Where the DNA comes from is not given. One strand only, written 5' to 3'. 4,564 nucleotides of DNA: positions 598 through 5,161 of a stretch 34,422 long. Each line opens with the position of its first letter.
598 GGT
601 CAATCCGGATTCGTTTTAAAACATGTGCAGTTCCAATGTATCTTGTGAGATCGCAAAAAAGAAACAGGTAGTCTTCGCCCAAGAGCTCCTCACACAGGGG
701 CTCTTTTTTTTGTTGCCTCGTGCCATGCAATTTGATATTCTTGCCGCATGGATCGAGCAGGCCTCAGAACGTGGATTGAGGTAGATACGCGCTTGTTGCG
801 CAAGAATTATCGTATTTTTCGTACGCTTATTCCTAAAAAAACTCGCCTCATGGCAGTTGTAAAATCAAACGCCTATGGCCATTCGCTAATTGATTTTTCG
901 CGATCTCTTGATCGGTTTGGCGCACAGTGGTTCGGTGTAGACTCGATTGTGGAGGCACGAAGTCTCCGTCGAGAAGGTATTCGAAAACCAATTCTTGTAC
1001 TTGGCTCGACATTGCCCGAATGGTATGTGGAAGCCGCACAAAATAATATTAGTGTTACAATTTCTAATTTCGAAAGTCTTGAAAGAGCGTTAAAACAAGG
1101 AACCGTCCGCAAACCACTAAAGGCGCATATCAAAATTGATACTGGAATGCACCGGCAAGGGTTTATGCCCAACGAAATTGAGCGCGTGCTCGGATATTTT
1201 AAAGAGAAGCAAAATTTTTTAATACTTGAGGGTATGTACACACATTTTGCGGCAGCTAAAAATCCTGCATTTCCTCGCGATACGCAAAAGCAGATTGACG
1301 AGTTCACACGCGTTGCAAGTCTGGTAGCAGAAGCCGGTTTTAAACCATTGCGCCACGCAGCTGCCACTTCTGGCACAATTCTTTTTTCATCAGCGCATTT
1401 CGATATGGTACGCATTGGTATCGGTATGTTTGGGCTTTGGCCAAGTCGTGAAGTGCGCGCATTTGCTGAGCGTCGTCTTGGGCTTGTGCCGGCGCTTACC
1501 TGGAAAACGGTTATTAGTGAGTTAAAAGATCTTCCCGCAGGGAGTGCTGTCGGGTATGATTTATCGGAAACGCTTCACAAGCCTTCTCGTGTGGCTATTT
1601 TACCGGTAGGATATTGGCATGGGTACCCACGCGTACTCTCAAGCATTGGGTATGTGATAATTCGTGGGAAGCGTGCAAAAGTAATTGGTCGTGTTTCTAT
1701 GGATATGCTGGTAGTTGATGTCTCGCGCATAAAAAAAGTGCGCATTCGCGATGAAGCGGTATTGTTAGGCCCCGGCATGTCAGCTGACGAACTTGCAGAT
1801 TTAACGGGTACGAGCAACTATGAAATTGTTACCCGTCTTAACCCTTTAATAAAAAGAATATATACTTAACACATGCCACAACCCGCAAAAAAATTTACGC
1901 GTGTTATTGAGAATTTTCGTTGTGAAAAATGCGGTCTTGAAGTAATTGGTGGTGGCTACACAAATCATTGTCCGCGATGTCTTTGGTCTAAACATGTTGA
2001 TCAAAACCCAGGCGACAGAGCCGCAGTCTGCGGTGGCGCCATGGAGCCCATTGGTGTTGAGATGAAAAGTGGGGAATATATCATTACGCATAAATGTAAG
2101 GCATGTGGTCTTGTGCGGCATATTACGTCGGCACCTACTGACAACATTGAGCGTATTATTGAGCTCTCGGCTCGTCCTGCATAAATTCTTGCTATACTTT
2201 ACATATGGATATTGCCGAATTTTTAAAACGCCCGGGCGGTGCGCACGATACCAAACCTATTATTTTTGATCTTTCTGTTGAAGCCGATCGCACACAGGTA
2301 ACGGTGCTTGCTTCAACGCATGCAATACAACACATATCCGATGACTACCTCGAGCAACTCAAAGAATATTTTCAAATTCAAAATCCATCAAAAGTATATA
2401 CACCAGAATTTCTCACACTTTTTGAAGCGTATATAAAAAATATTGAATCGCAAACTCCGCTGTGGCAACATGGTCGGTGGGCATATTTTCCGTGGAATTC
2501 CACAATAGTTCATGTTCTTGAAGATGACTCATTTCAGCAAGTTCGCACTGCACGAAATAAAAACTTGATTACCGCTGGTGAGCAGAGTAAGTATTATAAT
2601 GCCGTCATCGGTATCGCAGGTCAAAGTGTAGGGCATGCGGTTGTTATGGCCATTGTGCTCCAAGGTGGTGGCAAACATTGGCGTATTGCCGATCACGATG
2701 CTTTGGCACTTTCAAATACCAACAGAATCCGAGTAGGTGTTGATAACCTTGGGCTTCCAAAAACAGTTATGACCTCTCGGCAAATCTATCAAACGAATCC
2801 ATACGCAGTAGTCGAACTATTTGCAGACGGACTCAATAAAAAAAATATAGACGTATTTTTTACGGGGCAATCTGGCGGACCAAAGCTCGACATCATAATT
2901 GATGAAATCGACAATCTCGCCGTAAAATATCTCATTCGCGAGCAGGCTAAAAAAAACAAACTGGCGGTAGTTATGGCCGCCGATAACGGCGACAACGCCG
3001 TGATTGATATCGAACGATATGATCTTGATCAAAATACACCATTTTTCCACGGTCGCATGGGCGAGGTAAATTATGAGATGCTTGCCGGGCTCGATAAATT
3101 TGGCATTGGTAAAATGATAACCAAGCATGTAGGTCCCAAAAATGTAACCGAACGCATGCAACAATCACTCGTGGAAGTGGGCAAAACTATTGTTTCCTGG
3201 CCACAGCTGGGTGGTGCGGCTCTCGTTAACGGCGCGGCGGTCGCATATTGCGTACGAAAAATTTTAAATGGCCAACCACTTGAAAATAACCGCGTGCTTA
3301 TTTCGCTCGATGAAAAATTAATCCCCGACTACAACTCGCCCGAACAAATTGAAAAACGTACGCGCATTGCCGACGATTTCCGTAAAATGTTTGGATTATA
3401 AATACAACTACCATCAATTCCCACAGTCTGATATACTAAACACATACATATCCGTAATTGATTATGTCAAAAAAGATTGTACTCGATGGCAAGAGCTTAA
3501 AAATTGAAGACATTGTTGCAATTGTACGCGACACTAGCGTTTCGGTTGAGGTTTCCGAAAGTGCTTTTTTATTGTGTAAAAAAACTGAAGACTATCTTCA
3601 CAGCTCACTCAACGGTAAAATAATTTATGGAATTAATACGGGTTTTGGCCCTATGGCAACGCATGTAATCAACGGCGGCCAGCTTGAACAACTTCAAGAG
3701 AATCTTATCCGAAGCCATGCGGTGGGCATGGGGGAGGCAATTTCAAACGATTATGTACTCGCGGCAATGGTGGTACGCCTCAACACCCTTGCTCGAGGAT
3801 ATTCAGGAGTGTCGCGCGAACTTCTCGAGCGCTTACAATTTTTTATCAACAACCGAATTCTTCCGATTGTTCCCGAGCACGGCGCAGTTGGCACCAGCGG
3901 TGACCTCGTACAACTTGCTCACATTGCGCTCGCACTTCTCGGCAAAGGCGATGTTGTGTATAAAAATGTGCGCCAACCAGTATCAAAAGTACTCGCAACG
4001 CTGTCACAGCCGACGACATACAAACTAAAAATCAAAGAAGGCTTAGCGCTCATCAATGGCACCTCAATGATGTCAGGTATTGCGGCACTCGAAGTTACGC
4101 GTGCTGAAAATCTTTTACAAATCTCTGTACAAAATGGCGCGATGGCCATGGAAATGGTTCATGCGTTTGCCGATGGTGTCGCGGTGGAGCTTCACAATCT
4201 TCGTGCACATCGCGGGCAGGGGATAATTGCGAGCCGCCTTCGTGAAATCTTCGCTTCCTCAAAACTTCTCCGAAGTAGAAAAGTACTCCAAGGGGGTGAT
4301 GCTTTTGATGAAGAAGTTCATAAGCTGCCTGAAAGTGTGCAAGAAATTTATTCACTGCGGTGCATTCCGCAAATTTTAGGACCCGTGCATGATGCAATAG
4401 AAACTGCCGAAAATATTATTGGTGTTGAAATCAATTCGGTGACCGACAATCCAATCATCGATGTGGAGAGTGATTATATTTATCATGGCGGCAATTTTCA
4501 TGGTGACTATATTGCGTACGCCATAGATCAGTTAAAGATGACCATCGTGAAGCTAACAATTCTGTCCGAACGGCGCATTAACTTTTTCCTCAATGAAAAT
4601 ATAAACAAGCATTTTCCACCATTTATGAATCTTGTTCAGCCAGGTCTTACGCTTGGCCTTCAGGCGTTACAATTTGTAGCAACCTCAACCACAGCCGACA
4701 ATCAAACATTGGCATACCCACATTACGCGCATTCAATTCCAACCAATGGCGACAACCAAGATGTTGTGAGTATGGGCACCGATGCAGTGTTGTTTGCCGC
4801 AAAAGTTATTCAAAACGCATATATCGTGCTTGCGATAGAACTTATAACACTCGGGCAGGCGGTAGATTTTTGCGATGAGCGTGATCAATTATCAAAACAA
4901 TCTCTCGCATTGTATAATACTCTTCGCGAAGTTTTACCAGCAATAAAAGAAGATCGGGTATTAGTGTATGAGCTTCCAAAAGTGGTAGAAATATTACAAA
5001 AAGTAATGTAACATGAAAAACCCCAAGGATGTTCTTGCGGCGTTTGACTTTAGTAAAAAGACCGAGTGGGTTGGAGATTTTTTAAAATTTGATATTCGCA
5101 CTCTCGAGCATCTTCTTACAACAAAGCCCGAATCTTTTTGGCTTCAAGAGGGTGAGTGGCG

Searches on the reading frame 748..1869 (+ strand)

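Call 6: search_protein_families(library=pfam, proteins=[window:748-1869:+], max_evalue=0.01)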
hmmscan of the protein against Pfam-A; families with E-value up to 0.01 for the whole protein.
window:748-1869:+ (373 aa): 2 families
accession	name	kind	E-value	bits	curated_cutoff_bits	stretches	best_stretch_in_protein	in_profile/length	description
PF01168.26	Ala_racemase_N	-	2.5e-59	201.1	24.1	1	12-230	1-218/220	Alanine racemase, N-terminal domain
PF00842.27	Ala_racemase_C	-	2.5e-38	130.9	25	1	249-372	1-127/127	Alanine racemase, C-terminal domain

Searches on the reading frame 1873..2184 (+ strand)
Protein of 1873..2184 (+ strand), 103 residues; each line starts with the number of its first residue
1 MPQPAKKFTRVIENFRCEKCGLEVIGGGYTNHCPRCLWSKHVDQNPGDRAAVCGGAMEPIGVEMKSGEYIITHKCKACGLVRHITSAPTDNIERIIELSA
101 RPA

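Call 6: search_protein_families(library=pfam, proteins=[window:1873-2184:+], max_evalue=0.01)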
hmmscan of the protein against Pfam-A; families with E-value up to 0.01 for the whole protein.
window:1873-2184:+ (103 aa): 3 families
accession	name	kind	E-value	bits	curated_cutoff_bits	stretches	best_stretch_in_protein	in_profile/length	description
PF12647.12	RNHCP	-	3.8e-29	101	24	1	13-94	2-88/90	RNHCP domain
PF23458.2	DUF7130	-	0.001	19.3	35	0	6-38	45-78/89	Domain of unknown function (DUF7130)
PF08209.17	Sgf11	-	0.0023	17.8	26.4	1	14-37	4-27/33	Sgf11 (transcriptional regulation protein)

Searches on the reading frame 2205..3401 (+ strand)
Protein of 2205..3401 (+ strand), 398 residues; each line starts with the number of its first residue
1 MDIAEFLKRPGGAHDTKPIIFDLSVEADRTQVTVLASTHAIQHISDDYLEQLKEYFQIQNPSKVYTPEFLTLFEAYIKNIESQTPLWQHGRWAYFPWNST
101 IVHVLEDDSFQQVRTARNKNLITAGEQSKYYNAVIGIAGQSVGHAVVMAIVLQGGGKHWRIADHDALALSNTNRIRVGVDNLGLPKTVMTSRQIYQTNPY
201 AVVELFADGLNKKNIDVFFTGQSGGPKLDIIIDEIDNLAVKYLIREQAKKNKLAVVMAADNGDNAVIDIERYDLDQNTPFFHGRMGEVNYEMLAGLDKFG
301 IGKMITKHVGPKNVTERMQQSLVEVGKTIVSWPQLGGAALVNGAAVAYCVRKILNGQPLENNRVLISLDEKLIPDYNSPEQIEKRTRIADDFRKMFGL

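Call 6: search_protein_families(library=pfam, proteins=[window:2205-3401:+], max_evalue=0.01)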
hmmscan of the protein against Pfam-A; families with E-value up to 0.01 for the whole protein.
window:2205-3401:+ (398 aa): 1 family
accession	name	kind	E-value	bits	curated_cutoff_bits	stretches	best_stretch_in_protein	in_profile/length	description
PF00899.27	ThiF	-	4.3e-14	52.7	28.1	1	123-259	11-142/238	ThiF family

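Call 54: search_protein_families(library=ncbifam, proteins=[window:2205-3401:+], max_evalue=0.001)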
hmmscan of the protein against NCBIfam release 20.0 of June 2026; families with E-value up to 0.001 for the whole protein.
window:2205-3401:+ (398 aa): 17 families
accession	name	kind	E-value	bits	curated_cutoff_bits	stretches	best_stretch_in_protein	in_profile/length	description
NF005901.0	PRK07877.1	equivalog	2.6e-96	323.5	476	1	14-379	9-345/722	Rv1355c family protein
NF006077.0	PRK08223.1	equivalog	2.4e-13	49.7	266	1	116-262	12-155/296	hypothetical protein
NF011424.0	PRK14851.1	subfamily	1.6e-12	46.3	1170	1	111-258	22-166/679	hypothetical protein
NF006395.0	PRK08644.1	equivalog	3.8e-12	46.3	159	1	122-258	20-152/215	sulfur carrier protein ThiS adenylyltransferase ThiF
TIGR02354.1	thiF_fam2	equivalog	1.1e-09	38.5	152.2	1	132-250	24-133/200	thiamine biosynthesis protein ThiF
NF006444.0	PRK08762.1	equivalog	3.1e-09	36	449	1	128-259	143-269/387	molybdopterin-synthase adenylyltransferase MoeB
TIGR02356.1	adenyl_thiF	equivalog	8.9e-09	35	275.25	1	124-259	11-143/203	thiazole biosynthesis adenylyltransferase ThiF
NF004281.0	PRK05690.1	subfamily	7.9e-08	31.8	266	1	134-284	37-177/250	molybdopterin-synthase adenylyltransferase MoeB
NF011696.0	PRK15116.1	equivalog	4.4e-07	29.9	304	1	132-263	33-157/268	tRNA cyclic N6-threonylcarbamoyladenosine(37) synthase TcdA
NF006204.0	PRK08328.1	equivalog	5.8e-07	29.3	339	1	126-262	21-153/231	hypothetical protein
NF004111.0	PRK05600.1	equivalog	1e-06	28.1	437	1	108-250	15-154/371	ThiF family adenylyltransferase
NF011425.0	PRK14852.1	equivalog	2.1e-06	25.9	1337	1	106-246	306-441/989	hypothetical protein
NF005902.0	PRK07878.1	equivalog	5.5e-06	25.5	647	1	132-248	42-153/392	adenylyltransferase/sulfurtransferase MoeZ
NF047750.1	SAMPActivE1UbaA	equivalog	8.4e-06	25.3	450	1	133-256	34-151/270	SAMP-activating enzyme E1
NF005646.0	PRK07411.1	equivalog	1.7e-05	24.2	633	1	132-246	39-147/390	molybdopterin-synthase adenylyltransferase MoeB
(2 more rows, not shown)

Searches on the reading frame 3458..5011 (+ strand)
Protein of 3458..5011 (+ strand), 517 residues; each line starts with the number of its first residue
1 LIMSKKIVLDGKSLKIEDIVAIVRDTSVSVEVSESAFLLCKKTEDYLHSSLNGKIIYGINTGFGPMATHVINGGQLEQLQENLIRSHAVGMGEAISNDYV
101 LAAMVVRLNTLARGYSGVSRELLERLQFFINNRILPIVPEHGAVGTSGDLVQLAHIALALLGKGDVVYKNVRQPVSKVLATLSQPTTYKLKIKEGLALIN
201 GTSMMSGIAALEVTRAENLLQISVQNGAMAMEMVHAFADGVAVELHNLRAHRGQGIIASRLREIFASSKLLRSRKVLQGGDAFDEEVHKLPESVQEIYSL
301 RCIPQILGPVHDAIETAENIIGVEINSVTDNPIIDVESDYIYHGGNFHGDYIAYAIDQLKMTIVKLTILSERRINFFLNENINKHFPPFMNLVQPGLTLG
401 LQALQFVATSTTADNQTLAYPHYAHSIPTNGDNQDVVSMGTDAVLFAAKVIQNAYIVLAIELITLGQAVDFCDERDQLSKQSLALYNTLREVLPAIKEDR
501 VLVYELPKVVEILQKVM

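Call 6: search_protein_families(library=pfam, proteins=[window:3458-5011:+], max_evalue=0.01)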
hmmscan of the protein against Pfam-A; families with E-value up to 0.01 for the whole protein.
window:3458-5011:+ (517 aa): 1 family
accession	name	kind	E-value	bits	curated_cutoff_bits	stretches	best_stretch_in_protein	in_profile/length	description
PF00221.24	Lyase_aromatic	-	4.7e-151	504.1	27.3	1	14-491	1-466/466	Aromatic amino acid lyase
